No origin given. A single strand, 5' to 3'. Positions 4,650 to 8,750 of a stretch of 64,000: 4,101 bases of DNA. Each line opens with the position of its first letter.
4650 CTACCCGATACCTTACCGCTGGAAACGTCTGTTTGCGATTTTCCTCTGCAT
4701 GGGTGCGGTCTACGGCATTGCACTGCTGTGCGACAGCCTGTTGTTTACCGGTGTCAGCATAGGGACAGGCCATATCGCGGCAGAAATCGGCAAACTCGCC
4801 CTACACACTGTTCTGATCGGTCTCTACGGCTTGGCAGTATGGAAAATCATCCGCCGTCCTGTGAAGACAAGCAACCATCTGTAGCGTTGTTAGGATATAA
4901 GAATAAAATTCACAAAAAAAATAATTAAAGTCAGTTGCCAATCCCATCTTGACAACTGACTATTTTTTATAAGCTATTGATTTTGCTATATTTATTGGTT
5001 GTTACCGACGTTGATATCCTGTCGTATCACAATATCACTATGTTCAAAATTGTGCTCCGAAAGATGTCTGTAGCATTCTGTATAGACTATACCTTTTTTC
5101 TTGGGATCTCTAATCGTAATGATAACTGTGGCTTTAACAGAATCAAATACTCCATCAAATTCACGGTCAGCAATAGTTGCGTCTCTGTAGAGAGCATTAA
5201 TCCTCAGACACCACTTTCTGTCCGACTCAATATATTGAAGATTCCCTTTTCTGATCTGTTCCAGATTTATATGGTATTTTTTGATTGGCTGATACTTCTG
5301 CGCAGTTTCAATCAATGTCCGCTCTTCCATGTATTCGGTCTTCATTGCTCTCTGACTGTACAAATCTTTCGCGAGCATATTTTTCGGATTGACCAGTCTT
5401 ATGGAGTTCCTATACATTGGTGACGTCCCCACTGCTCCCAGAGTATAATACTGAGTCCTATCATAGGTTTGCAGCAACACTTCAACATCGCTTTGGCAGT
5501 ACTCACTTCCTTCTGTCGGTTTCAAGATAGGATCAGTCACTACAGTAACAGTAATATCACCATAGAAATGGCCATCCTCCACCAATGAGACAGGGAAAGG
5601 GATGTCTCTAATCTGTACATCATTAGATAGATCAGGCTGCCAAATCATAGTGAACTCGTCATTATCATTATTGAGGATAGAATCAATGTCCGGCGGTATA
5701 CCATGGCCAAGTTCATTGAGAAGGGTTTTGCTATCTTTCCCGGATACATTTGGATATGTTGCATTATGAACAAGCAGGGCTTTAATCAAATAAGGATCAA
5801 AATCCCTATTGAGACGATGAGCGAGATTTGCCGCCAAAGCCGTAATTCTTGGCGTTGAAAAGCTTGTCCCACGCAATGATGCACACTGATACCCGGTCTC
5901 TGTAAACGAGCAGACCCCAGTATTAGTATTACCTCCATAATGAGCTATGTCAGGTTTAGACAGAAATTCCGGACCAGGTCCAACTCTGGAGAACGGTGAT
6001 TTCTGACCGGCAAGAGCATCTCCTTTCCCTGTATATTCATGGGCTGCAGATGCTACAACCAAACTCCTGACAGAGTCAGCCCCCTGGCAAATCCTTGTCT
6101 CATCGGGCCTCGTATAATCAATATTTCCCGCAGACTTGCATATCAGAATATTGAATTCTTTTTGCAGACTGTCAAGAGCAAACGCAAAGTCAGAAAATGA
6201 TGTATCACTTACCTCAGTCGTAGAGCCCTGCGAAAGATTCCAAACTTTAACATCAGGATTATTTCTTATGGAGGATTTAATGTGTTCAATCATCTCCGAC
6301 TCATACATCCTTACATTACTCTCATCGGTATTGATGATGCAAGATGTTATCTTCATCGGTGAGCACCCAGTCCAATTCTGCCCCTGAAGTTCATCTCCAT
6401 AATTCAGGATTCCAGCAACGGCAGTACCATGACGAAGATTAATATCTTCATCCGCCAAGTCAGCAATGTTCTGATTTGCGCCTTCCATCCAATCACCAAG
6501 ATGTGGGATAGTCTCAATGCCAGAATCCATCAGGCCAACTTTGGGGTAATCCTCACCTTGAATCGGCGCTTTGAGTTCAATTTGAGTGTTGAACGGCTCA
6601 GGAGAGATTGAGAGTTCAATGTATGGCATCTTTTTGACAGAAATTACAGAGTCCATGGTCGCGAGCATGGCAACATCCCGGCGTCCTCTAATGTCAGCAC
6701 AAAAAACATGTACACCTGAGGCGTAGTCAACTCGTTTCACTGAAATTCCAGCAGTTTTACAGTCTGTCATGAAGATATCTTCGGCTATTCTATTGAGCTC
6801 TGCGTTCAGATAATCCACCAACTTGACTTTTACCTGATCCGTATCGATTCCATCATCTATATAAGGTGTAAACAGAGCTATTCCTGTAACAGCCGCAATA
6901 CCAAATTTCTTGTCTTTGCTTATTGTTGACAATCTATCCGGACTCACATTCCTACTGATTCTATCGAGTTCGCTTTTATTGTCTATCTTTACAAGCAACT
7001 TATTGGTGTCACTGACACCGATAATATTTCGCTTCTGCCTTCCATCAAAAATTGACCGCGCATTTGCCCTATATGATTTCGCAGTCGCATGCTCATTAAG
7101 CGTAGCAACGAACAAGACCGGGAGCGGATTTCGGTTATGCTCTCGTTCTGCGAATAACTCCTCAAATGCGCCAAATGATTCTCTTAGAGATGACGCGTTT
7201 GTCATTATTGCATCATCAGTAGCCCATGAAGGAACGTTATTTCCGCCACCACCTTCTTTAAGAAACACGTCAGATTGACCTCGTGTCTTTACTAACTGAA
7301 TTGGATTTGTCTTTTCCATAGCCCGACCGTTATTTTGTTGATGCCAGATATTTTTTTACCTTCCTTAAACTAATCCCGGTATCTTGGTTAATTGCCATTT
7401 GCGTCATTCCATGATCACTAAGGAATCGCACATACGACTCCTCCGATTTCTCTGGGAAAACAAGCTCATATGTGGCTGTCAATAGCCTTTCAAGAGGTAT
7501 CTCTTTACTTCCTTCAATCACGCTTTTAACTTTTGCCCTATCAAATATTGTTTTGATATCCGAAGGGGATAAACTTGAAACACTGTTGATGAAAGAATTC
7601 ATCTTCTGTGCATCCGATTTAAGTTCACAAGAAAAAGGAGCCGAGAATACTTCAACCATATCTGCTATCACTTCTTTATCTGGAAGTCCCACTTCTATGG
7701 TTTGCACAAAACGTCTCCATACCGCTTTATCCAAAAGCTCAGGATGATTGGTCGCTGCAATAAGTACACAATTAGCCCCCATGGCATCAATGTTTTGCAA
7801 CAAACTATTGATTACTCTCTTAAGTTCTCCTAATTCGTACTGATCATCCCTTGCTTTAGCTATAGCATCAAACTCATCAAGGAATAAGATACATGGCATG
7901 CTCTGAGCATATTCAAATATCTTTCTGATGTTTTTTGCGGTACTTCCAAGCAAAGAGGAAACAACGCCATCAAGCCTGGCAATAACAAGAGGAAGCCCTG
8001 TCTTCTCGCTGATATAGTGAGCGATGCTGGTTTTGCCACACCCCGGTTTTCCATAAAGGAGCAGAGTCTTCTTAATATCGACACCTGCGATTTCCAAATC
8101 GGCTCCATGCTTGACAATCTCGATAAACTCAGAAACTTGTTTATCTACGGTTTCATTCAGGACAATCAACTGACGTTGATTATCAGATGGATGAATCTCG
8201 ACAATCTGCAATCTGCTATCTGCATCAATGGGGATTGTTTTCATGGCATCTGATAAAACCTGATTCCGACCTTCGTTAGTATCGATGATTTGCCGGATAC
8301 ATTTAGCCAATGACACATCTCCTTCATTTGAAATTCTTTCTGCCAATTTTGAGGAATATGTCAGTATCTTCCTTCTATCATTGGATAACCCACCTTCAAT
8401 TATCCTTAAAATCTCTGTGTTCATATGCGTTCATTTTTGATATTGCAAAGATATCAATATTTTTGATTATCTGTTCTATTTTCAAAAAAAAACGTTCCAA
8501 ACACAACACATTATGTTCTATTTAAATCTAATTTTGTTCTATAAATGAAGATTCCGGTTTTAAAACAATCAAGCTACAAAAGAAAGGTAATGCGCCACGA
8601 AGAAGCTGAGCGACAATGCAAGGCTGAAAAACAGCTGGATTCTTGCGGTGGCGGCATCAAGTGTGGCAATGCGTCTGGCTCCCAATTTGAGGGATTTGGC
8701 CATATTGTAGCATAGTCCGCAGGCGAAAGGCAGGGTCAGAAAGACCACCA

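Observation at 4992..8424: AAA+ ATPase plus cytoplasmic S8 subtilase operon (IetAS-like candidate anti-phage system)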

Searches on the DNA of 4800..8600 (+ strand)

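Call 11: search_dna_similar(query=window:4800-8600:+, collection=ecoli_genomes, mode=near, max_rows=15)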
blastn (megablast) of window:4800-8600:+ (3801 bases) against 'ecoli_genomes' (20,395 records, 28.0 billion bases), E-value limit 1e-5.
No match.

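Call 15: search_dna_similar(query=window:4800-8600:+, collection=plasmids, mode=near, max_rows=15)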
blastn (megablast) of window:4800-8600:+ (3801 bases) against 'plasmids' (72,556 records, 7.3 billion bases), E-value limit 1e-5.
No match.
